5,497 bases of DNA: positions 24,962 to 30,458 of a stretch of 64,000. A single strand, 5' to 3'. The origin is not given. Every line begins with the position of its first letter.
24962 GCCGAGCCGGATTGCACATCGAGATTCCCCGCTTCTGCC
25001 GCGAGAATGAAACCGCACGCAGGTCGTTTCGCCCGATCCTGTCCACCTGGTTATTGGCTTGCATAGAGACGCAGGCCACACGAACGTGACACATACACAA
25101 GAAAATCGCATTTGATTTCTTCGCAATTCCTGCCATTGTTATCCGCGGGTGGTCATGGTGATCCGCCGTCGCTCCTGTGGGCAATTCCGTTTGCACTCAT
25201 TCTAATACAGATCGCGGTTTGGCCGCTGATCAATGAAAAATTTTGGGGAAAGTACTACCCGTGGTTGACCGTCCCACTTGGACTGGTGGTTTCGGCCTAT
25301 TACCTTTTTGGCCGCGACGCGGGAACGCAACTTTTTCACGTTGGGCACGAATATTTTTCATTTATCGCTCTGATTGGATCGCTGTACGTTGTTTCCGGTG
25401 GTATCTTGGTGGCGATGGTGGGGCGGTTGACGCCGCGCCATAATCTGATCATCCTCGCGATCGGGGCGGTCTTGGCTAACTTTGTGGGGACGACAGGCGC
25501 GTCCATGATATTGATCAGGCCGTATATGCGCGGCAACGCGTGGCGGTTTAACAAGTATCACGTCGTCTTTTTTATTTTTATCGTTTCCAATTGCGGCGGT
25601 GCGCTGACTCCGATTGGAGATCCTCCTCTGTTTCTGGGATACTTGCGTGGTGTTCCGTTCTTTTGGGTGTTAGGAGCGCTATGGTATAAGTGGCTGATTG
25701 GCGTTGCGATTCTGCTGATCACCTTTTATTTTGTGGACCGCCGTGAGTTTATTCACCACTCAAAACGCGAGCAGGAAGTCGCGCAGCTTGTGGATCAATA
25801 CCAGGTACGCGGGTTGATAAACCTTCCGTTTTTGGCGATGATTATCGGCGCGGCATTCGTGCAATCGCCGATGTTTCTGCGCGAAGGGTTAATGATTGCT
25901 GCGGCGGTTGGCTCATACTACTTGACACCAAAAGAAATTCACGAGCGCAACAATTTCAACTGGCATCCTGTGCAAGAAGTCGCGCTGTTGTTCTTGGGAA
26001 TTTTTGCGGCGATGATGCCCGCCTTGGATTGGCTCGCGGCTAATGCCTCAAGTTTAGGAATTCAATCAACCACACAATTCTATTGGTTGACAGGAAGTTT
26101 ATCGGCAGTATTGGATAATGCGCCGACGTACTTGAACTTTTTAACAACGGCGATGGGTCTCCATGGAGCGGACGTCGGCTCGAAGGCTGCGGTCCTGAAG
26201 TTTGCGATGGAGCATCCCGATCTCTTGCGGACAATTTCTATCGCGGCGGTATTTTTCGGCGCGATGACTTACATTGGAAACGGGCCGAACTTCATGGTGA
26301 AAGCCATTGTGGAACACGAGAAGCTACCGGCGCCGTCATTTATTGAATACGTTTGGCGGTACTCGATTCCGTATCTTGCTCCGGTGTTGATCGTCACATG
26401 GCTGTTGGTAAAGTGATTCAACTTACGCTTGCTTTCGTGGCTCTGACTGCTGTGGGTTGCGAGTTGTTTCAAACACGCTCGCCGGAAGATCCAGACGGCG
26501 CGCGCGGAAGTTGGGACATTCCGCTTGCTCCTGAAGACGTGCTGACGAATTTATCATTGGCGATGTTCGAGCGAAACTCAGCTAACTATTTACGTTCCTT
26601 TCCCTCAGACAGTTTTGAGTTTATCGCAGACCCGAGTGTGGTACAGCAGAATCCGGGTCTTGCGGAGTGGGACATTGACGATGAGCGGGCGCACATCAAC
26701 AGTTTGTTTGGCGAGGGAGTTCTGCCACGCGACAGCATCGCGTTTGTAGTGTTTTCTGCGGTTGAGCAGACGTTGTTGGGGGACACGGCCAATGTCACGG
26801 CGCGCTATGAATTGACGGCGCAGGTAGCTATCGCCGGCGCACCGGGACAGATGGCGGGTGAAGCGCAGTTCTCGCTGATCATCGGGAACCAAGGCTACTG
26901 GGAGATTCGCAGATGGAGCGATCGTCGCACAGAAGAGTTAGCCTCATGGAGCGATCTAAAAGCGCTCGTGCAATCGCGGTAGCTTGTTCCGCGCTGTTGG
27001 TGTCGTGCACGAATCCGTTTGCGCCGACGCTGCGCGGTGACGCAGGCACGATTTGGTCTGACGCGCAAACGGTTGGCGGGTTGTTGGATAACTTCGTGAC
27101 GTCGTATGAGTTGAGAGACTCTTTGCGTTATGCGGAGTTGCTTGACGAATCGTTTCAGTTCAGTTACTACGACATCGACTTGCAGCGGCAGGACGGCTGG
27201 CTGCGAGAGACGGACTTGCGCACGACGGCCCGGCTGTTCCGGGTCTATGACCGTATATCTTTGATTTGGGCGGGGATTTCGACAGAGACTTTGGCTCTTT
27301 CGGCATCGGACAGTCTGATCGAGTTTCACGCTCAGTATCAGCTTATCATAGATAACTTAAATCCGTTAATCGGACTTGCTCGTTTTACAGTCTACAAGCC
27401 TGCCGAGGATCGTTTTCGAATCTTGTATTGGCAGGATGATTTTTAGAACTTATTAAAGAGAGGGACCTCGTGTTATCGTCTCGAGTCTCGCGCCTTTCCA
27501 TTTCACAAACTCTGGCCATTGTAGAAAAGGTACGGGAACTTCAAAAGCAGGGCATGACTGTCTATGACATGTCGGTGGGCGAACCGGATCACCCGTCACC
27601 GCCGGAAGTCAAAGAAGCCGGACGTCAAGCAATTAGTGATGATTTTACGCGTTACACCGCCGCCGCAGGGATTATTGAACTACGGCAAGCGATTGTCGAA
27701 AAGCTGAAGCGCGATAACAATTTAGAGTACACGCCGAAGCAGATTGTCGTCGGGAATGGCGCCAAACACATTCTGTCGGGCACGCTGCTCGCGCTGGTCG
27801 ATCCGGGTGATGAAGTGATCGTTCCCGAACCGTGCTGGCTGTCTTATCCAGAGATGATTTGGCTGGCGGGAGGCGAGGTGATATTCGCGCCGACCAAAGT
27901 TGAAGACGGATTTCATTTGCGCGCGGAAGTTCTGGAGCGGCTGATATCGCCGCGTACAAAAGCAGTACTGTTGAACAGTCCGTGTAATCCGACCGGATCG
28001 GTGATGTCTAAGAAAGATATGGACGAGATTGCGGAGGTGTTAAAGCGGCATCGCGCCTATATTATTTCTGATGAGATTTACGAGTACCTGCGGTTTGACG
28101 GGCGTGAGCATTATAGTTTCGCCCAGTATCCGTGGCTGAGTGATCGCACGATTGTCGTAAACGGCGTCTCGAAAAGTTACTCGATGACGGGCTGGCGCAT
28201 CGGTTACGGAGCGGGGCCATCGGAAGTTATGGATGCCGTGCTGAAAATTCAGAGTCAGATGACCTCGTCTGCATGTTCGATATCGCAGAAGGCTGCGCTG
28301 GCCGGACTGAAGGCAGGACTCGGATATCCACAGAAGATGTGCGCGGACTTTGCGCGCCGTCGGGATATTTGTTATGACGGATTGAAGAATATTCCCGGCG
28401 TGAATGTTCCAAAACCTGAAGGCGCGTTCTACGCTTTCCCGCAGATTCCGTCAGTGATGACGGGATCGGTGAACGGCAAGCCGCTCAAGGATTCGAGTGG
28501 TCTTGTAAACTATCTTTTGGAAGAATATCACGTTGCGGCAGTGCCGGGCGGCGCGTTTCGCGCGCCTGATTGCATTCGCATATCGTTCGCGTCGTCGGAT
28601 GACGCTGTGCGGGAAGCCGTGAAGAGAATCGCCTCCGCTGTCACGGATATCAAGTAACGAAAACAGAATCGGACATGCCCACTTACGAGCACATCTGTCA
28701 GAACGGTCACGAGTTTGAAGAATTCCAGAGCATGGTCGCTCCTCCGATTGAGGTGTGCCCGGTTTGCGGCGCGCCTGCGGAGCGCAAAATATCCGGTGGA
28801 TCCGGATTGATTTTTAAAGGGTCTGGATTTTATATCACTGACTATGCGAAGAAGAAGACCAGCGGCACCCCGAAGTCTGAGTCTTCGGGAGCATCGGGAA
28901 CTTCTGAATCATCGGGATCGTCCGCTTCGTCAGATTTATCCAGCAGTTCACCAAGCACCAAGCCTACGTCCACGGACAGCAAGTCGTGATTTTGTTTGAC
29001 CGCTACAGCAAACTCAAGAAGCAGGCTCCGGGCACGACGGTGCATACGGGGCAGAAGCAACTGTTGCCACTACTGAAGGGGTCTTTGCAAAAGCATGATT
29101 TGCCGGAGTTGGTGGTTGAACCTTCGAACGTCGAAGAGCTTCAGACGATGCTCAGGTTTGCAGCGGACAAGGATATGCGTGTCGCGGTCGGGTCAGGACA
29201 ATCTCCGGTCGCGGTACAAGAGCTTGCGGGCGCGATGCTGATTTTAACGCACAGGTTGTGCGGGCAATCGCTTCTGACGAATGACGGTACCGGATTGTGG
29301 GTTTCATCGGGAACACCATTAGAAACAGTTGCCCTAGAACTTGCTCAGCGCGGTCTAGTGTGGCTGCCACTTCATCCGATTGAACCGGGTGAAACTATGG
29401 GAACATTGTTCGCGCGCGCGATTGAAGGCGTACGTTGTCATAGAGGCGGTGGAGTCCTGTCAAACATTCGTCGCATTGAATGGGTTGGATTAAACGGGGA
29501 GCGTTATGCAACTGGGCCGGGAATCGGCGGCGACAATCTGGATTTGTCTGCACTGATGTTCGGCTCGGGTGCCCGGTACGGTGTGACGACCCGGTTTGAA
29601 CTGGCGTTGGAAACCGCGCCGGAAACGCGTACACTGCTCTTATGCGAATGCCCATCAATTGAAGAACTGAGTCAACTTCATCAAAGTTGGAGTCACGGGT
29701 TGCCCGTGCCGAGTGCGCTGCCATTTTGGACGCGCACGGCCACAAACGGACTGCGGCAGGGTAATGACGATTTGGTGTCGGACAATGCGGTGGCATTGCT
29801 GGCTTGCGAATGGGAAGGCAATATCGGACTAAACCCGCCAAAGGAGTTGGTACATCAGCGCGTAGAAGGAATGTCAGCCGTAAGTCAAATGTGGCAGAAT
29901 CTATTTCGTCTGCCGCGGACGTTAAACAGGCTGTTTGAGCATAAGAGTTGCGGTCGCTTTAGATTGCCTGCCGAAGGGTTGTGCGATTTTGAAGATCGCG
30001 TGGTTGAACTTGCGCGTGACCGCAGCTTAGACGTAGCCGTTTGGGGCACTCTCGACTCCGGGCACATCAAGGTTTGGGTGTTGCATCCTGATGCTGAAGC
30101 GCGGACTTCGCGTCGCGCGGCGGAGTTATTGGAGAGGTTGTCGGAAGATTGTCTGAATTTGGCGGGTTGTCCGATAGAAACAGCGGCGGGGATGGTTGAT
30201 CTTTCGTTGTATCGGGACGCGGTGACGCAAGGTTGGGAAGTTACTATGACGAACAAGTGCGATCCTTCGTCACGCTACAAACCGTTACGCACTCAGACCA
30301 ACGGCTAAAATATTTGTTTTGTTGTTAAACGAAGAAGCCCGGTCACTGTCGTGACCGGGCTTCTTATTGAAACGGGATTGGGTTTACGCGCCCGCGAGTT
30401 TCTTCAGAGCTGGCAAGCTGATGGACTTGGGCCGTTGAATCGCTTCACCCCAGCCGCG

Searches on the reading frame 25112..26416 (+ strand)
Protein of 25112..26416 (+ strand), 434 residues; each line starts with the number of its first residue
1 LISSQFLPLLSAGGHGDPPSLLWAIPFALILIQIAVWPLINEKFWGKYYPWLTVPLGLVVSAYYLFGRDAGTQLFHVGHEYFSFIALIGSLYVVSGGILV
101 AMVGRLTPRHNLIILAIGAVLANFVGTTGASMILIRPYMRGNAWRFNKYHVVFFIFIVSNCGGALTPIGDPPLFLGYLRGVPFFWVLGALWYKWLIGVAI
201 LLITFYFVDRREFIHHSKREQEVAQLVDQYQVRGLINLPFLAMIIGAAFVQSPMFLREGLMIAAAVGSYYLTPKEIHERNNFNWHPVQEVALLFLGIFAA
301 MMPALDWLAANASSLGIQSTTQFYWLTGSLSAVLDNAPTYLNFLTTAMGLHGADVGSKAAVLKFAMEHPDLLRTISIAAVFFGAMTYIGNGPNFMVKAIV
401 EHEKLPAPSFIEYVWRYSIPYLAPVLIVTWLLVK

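Call 47: search_protein_families(library=pfam, proteins=[window:25112-26416:+])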
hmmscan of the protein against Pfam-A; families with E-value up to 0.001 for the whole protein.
window:25112-26416:+ (434 aa): 2 families
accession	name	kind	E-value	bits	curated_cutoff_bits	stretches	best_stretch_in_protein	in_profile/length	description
PF16980.11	CitMHS_2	-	7.7e-136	453.7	25.7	1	20-432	5-446/448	Putative citrate transport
PF03600.22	CitMHS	-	4.5e-11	42.9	31.9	1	102-353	71-320/336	Citrate transporter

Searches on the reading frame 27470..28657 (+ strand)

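Call 47: search_protein_families(library=pfam, proteins=[window:27470-28657:+])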
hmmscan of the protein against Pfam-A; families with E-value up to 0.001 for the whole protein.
window:27470-28657:+ (395 aa): 3 families
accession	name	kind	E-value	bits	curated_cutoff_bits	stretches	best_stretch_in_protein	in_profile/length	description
PF00155.27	Aminotran_1_2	-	2e-77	261.3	19.7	1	32-387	4-361/361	Aminotransferase class I and II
PF01041.23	DegT_DnrJ_EryC1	-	2.9e-09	37.1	19.8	1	92-201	43-145/360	DegT/DnrJ/EryC1/StrS aminotransferase family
PF01053.26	Cys_Met_Meta_PP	-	5.9e-06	25.5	27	1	91-202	70-174/381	Cys/Met metabolism PLP-dependent enzyme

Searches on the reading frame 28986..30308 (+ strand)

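Call 47: search_protein_families(library=pfam, proteins=[window:28986-30308:+])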
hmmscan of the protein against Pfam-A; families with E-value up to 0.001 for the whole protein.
window:28986-30308:+ (440 aa): 1 family
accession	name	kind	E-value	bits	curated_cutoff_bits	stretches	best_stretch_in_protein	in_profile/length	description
PF01565.28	FAD_binding_4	-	1.2e-10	41.7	26.4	1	40-173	1-135/139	FAD binding domain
